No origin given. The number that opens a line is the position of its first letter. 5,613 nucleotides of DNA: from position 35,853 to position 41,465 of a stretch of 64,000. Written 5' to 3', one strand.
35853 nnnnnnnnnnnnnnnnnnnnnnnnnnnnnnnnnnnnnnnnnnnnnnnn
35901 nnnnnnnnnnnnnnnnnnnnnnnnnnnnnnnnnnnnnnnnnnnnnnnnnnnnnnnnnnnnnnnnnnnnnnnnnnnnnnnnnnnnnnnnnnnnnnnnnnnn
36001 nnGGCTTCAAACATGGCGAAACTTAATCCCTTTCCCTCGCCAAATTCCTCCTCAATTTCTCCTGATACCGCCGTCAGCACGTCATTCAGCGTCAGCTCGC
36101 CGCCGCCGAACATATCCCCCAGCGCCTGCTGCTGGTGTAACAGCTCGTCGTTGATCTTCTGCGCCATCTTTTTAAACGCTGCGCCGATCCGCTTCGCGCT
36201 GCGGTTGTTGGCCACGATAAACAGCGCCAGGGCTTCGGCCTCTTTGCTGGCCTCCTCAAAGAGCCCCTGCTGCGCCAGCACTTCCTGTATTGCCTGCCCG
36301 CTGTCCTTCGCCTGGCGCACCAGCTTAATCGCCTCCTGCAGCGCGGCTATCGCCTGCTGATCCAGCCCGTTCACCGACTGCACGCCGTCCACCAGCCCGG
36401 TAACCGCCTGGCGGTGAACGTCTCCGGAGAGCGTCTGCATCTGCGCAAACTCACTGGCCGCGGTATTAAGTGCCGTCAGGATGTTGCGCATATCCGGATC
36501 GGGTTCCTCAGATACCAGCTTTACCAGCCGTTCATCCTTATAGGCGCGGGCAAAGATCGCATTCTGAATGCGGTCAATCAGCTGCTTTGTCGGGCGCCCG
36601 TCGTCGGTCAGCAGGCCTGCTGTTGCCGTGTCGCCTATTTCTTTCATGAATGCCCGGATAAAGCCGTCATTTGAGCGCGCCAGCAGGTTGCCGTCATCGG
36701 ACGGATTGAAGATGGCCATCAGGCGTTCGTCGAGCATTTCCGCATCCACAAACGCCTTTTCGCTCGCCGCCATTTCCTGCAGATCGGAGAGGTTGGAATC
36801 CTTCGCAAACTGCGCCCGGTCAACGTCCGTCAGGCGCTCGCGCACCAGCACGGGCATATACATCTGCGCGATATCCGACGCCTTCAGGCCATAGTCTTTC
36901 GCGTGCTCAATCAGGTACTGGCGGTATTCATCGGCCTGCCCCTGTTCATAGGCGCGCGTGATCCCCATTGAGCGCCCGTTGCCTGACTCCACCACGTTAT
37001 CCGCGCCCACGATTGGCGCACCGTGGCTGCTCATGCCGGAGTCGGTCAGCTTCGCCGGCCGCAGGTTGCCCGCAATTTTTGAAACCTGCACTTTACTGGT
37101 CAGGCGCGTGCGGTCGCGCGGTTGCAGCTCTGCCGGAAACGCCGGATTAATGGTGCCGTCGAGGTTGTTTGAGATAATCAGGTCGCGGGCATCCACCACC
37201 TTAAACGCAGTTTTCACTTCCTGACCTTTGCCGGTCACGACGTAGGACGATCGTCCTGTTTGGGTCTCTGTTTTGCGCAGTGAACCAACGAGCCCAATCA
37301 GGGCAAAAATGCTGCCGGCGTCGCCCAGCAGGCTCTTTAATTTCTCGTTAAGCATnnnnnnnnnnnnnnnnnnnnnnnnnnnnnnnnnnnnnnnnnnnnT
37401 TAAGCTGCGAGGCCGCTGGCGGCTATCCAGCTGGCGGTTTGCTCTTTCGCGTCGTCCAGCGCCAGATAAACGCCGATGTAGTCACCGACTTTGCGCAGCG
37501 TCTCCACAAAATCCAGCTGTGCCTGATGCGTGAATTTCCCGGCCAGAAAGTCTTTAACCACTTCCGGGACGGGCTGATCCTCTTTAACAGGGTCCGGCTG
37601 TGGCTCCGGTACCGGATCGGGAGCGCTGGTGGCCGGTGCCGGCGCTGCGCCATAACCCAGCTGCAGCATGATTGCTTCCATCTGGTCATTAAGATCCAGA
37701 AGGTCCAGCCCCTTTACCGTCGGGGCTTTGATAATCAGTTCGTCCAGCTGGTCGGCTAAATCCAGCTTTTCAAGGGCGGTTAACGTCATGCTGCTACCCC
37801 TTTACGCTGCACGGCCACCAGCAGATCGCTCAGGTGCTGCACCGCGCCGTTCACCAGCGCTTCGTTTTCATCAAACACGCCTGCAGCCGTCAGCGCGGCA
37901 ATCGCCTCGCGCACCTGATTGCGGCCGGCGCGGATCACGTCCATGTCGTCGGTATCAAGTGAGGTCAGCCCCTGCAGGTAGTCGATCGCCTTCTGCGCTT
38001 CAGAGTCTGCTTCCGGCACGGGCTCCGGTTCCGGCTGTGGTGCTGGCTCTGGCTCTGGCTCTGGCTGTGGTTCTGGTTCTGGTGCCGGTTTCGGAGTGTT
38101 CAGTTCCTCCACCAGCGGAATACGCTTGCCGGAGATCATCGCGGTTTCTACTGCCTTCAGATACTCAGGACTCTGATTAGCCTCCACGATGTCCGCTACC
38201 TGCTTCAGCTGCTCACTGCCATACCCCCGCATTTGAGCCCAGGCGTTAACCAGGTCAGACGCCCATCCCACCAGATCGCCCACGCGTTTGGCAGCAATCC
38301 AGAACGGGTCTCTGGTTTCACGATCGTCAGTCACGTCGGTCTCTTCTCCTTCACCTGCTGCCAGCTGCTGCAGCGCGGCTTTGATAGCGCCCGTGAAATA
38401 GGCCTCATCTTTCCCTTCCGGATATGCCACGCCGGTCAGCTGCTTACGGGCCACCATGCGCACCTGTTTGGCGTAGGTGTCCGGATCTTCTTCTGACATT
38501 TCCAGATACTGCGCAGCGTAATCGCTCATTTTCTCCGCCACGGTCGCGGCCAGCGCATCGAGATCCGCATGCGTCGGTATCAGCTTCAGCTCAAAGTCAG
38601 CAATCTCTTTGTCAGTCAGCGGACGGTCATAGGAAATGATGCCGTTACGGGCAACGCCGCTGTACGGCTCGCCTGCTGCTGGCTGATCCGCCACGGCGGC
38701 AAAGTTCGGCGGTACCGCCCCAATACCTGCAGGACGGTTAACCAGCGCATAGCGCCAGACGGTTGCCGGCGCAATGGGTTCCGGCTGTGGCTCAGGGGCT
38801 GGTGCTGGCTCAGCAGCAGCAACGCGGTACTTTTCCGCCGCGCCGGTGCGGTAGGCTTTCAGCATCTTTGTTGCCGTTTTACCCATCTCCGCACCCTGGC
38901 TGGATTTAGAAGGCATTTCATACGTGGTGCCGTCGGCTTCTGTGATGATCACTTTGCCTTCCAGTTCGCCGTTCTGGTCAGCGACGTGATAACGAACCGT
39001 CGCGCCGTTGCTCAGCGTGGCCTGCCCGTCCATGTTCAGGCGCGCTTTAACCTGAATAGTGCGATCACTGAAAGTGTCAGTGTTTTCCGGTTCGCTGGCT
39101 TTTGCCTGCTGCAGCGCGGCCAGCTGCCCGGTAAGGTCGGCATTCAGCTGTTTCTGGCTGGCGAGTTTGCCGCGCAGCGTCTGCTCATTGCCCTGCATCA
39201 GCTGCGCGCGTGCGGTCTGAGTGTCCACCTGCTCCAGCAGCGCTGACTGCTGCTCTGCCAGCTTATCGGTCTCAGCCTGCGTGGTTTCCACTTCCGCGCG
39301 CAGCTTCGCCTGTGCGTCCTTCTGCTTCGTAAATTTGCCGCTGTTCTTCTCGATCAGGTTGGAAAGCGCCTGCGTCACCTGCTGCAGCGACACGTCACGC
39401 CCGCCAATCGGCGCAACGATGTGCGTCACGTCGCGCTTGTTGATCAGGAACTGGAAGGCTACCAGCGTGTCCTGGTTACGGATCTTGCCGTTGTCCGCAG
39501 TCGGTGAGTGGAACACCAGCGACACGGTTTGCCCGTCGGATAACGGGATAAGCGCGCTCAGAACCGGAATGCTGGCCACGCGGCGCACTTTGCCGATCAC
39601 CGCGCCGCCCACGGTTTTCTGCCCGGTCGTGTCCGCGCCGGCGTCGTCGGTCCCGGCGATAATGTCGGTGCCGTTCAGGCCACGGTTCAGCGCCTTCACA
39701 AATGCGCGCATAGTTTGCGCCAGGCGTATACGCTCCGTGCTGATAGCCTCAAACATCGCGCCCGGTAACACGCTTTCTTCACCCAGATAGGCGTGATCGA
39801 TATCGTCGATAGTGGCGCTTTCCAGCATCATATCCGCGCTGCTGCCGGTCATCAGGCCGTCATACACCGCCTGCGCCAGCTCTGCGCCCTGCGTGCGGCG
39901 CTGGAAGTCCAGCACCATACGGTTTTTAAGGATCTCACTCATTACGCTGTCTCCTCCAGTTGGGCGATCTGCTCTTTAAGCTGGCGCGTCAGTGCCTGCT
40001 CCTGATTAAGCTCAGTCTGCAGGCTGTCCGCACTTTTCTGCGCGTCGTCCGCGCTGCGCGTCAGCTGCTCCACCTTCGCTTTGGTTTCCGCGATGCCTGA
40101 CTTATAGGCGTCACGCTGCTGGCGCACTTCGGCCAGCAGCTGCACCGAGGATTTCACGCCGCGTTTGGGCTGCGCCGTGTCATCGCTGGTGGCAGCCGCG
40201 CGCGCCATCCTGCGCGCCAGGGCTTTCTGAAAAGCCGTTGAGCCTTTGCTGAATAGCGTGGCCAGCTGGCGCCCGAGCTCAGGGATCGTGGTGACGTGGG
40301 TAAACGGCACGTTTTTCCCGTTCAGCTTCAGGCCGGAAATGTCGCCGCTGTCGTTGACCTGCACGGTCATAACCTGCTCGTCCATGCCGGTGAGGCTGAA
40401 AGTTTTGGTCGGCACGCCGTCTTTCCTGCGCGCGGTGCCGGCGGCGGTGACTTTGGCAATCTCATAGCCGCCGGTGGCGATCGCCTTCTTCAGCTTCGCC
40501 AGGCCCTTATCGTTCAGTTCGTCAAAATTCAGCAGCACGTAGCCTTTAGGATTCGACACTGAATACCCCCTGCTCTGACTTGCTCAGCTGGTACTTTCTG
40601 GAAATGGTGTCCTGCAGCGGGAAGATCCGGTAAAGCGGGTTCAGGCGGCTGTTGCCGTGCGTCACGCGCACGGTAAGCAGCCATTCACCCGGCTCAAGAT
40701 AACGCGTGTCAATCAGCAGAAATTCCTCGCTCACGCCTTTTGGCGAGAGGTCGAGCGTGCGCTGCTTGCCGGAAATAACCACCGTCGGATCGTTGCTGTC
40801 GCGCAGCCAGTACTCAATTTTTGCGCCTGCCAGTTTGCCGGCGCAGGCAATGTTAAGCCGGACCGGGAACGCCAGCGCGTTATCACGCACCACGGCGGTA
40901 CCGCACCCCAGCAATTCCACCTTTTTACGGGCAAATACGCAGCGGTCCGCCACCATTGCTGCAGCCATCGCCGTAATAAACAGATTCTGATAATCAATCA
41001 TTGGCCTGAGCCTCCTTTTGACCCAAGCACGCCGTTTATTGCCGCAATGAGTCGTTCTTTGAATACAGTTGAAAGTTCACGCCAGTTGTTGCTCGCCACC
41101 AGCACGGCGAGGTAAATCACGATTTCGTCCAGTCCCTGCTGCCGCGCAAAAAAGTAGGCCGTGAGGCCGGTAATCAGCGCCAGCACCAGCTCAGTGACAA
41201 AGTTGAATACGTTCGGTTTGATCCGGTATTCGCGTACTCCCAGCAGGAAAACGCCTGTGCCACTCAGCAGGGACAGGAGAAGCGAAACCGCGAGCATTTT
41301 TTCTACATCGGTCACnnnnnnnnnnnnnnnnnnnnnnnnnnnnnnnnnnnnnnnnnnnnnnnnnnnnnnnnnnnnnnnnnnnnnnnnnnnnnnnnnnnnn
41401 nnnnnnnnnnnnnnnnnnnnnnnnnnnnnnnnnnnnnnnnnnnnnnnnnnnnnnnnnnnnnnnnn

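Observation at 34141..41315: Dar-operon-like virion-protein cluster with an HExxH metallopeptidase motif in the 970-aa protein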

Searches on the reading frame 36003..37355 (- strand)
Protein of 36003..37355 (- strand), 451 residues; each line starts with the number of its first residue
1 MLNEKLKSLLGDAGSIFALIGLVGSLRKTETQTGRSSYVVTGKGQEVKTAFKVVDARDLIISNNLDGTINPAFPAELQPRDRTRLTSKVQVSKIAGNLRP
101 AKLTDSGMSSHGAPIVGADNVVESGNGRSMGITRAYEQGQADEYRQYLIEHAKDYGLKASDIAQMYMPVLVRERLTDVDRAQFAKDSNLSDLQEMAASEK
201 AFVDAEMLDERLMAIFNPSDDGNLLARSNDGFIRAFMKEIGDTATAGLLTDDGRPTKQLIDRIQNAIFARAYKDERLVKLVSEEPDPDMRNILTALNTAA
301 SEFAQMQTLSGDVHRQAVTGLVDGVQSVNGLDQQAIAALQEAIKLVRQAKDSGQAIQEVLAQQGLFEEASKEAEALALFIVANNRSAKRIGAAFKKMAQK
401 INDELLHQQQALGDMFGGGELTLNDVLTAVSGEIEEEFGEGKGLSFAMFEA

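Call 46: search_dna_similar(query=window:36003-37355:-, collection=plasmids, mode=protein, max_rows=40, rows=spread)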
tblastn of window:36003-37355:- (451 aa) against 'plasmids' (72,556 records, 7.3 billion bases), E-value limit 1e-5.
Records with a match: 609; places in all: 623; records where one place covers at least 80% of the query: 589.
Best place of each record, by identity: >=99% 2; 95-99% 3; 90-95% 1; 80-90% 10; 60-80% 574; <60% 19.
By first word of the organism name: Escherichia 496; Salmonella 50; Vibrio 14; Shigella 8; Klebsiella 8; Acinetobacter 7; Citrobacter 7; Pantoea 5; Aeromonas 3; Leclercia 2; and 6 more.
By predicted mobility (MOB-suite, as given by PLSDB): non-mobilizable 583; conjugative 14; mobilizable 12.
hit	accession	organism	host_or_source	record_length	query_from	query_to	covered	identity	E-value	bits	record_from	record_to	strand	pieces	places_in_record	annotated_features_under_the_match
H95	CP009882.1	Pantoea sp. PSNIH1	shelf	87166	1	451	100%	100.0%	0e+0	852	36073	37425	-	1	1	none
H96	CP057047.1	Escherichia coli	culture,Pooled cattle faecal samples ...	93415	1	450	100%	79.3%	0e+0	691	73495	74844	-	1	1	hypothetical protein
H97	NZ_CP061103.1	Escherichia coli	Homo sapiens,cell culture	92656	1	450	100%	79.3%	0e+0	689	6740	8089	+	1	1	hypothetical protein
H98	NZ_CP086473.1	Escherichia coli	Homo sapiens,stool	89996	1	450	100%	79.1%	0e+0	689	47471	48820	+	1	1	hypothetical protein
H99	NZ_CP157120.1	Escherichia coli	culture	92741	1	450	100%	79.1%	0e+0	687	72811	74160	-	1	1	hypothetical protein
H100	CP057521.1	Escherichia coli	culture,Pooled sheep faecal samples ...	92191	1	450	100%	78.9%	0e+0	687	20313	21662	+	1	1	hypothetical protein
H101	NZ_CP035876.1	Escherichia coli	Homo sapiens,stool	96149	1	451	100%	78.7%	0e+0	696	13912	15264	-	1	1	hypothetical protein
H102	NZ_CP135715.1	Escherichia coli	-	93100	1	451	100%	78.5%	0e+0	692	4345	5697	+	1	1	none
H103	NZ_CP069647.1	Escherichia coli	Homo sapiens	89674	1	451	100%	76.3%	0e+0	674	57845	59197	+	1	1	hypothetical protein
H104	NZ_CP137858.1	Escherichia fergusonii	Homo sapiens,Wound secretion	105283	13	431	93%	64.4%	3e-174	548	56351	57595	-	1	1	hypothetical protein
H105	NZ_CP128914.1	Escherichia coli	Homo sapiens,feces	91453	13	431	93%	64.4%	5e-174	548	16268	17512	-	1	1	hypothetical protein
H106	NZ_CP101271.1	Escherichia coli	Homo sapiens,cell culture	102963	13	431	93%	64.4%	6e-174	547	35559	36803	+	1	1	hypothetical protein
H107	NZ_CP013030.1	Escherichia coli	Homo sapiens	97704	13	431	93%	64.4%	6e-174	547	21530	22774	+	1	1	hypothetical protein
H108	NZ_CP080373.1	Escherichia coli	Homo sapiens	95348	13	431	93%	64.4%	6e-174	547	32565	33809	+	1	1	hypothetical protein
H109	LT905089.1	Salmonella enterica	Homo sapiens,not known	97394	13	431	93%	64.4%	7e-174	547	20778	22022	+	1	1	record has no annotation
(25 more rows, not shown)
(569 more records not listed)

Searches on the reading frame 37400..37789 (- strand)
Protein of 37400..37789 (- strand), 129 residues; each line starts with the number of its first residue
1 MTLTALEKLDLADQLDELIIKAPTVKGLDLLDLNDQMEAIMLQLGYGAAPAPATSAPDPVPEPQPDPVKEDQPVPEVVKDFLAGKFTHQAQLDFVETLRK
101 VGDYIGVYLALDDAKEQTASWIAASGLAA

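Call 3: search_protein_families(library=pfam, proteins=[window:37400-37789:-], max_evalue=0.01)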
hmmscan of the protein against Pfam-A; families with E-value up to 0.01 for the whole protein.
window:37400-37789:- (129 aa): 1 family
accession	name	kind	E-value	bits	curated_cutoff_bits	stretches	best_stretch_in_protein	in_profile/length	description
PF04625.18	DEC-1_N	-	0.006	16.1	29.2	1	36-77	105-143/403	DEC-1 protein, N-terminal region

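Call 4: search_protein_families(library=phrogs, proteins=[window:37400-37789:-], max_evalue=0.001)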
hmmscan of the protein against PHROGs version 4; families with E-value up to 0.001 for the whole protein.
window:37400-37789:- (129 aa): 1 family
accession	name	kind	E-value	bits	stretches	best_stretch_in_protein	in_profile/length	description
phrog_1855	-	moron, auxiliary metabolic gene and host takeover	1.4e-43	148.9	1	1-129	1-114/114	DdrA-like anti-restriction protein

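Call 56: search_protein_families(library=ncbifam, proteins=[window:37400-37789:-], max_evalue=0.01)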
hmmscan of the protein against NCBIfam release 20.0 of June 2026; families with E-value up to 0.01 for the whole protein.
window:37400-37789:- (129 aa): 0 families

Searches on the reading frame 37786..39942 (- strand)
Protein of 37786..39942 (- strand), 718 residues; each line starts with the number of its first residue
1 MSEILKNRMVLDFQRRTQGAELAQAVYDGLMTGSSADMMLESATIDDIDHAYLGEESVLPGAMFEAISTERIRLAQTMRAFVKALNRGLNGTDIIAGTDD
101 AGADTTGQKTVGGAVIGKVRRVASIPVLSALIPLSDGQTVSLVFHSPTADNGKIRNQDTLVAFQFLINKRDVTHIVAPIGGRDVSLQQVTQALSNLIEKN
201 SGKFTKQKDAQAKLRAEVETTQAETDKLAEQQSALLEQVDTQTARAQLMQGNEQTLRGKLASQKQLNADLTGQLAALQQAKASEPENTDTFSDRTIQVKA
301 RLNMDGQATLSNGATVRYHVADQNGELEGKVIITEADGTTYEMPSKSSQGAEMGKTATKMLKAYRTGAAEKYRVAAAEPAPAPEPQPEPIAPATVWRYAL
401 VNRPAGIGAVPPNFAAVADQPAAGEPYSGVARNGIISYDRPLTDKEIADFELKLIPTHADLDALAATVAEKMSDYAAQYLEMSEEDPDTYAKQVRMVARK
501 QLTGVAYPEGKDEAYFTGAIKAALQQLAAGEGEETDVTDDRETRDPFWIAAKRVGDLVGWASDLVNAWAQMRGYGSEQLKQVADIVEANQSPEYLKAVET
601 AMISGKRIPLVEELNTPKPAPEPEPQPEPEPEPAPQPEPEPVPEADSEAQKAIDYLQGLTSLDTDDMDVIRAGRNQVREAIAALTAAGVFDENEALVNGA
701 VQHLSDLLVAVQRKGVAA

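Call 3: search_protein_families(library=pfam, proteins=[window:37786-39942:-], max_evalue=0.01)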
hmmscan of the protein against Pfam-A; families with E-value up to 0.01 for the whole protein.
window:37786-39942:- (718 aa): 4 families
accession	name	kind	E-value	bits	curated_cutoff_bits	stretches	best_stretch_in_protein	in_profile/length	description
PF18788.6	DarA_N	-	2.5e-38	131.1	27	1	62-201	1-122/122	Defence against restriction A N-terminal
PF18789.6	DarA_C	-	6.8e-11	42.9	27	1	395-455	3-68/70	Defence against restriction A C-terminal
PF05887.16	Trypan_PARP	-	1.1e-06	29.1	100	1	614-648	80-114/134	Procyclic acidic repetitive protein (PARP)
PF16031.10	TonB_N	-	0.0001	23.3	33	1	615-646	25-81/138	TonB polyproline region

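Call 4: search_protein_families(library=phrogs, proteins=[window:37786-39942:-], max_evalue=0.001)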
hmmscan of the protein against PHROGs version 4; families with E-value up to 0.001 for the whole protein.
window:37786-39942:- (718 aa): 5 families
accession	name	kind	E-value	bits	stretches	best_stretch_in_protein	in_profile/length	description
phrog_1926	-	other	1.9e-271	904.9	1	1-717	2-658/1410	released from the phage upon host infection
phrog_26978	-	unknown function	2.8e-65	221.5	1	25-326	26-337/343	-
phrog_21969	-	unknown function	1.8e-23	84.1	1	21-288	24-281/502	-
phrog_8883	-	unknown function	4e-10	39.8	1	134-246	252-371/650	-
phrog_33317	-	unknown function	6.7e-06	27.3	0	615-647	79-111/121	-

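Call 56: search_protein_families(library=ncbifam, proteins=[window:37786-39942:-], max_evalue=0.01)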
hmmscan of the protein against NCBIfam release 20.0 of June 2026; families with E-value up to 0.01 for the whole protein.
window:37786-39942:- (718 aa): 6 families
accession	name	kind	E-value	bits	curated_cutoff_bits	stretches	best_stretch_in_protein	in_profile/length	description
NF052326.1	anti_RE_DarA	equivalog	7.5e-197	655.9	350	2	23-537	21-558/654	antirestriction phage head protein DarA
NF033845.1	MSCRAMM_ClfB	exception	0.00011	20.3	999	1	617-653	554-590/871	MSCRAMM family adhesin clumping factor ClfB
NF011521.0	PRK14960.1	equivalog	0.00012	20.7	1228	1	608-695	398-484/702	DNA polymerase III subunit gamma/tau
NF037973.1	metallo_SslE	exception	0.00067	17.1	3000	1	609-644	46-89/1519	lipoprotein metalloprotease SslE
NF033186.1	internalin_K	exception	0.0012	17.4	1100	1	608-643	509-542/604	class 1 internalin InlK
TIGR02168.1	SMC_prok_B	equivalog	0.0037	15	567.35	1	186-316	831-961/1181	chromosome segregation protein SMC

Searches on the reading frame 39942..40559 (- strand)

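Call 3: search_protein_families(library=pfam, proteins=[window:39942-40559:-], max_evalue=0.01)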
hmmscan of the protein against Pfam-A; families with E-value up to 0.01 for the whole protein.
window:39942-40559:- (205 aa): 1 family
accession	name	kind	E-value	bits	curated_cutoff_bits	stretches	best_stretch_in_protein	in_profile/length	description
PF18788.6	DarA_N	-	2.1e-15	57.1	27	1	11-107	2-122/122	Defence against restriction A N-terminal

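Call 4: search_protein_families(library=phrogs, proteins=[window:39942-40559:-], max_evalue=0.001)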
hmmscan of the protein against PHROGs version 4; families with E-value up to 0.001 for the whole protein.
window:39942-40559:- (205 aa): 1 family
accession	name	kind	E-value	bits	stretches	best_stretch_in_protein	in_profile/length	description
phrog_1620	-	moron, auxiliary metabolic gene and host takeover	6.1e-64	216.6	1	1-204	1-199/200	Hdf-like antirestriction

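Call 56: search_protein_families(library=ncbifam, proteins=[window:39942-40559:-], max_evalue=0.01)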
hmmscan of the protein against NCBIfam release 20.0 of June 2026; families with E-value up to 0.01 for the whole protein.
window:39942-40559:- (205 aa): 4 families
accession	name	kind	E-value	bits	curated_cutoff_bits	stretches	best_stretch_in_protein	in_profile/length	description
TIGR02168.1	SMC_prok_B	equivalog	0.0028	15.4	567.35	1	119-201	225-307/1181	chromosome segregation protein SMC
NF045487.1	ASRP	equivalog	0.0039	15.8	300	1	118-203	179-263/593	archaea-specific SMC-related protein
NF045497.1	IsobCoAmut_IcmF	equivalog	0.0061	14.4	1500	1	89-201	366-482/1076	fused isobutyryl-CoA mutase/GTPase IcmF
TIGR04527.1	mycoplas_twoTM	subfamily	0.0067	16.1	125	1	138-203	66-135/248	MG_279/MG_280 family protein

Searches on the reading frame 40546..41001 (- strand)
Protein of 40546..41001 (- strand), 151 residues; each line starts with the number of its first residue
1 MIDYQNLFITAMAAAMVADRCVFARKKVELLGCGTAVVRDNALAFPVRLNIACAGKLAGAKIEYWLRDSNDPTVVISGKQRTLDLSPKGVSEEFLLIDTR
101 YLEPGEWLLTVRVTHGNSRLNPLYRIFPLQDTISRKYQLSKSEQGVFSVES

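Call 3: search_protein_families(library=pfam, proteins=[window:40546-41001:-], max_evalue=0.01)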
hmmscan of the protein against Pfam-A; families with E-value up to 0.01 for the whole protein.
window:40546-41001:- (151 aa): 1 family
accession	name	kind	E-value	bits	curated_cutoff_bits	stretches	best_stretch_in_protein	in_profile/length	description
PF16084.10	LydB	-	5e-23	82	28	1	13-140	9-137/147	LydA-holin antagonist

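Call 4: search_protein_families(library=phrogs, proteins=[window:40546-41001:-], max_evalue=0.001)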
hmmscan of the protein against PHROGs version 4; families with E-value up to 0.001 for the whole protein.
window:40546-41001:- (151 aa): 1 family
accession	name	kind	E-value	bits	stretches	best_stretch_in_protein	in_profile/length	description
phrog_1898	-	lysis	4.2e-57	193.2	1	1-146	1-143/147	lysis determining protein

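Call 56: search_protein_families(library=ncbifam, proteins=[window:40546-41001:-], max_evalue=0.01)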
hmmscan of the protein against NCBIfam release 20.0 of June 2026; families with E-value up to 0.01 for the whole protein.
window:40546-41001:- (151 aa): 0 families

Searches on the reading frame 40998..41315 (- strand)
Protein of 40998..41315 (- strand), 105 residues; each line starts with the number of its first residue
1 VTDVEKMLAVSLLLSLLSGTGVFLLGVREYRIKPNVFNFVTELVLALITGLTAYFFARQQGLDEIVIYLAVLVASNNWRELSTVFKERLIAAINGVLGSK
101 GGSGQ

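Call 3: search_protein_families(library=pfam, proteins=[window:40998-41315:-], max_evalue=0.01)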
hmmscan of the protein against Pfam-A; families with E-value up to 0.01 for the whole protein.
window:40998-41315:- (105 aa): 1 family
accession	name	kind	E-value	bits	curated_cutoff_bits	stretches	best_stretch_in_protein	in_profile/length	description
PF16083.10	Phage_holin_3_3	-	0.0034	17.9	28.4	0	12-68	4-60/78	LydA holin phage, holin superfamily III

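Call 4: search_protein_families(library=phrogs, proteins=[window:40998-41315:-], max_evalue=0.001)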
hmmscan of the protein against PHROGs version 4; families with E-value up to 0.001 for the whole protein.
window:40998-41315:- (105 aa): 2 families
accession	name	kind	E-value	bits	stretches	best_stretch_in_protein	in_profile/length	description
phrog_1527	-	lysis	9.7e-35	120.1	1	2-103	2-105/106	holin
phrog_785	-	lysis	0.00085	20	0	9-88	17-96/107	holin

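Call 56: search_protein_families(library=ncbifam, proteins=[window:40998-41315:-], max_evalue=0.01)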
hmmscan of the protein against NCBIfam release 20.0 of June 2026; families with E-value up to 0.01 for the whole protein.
window:40998-41315:- (105 aa): 0 families
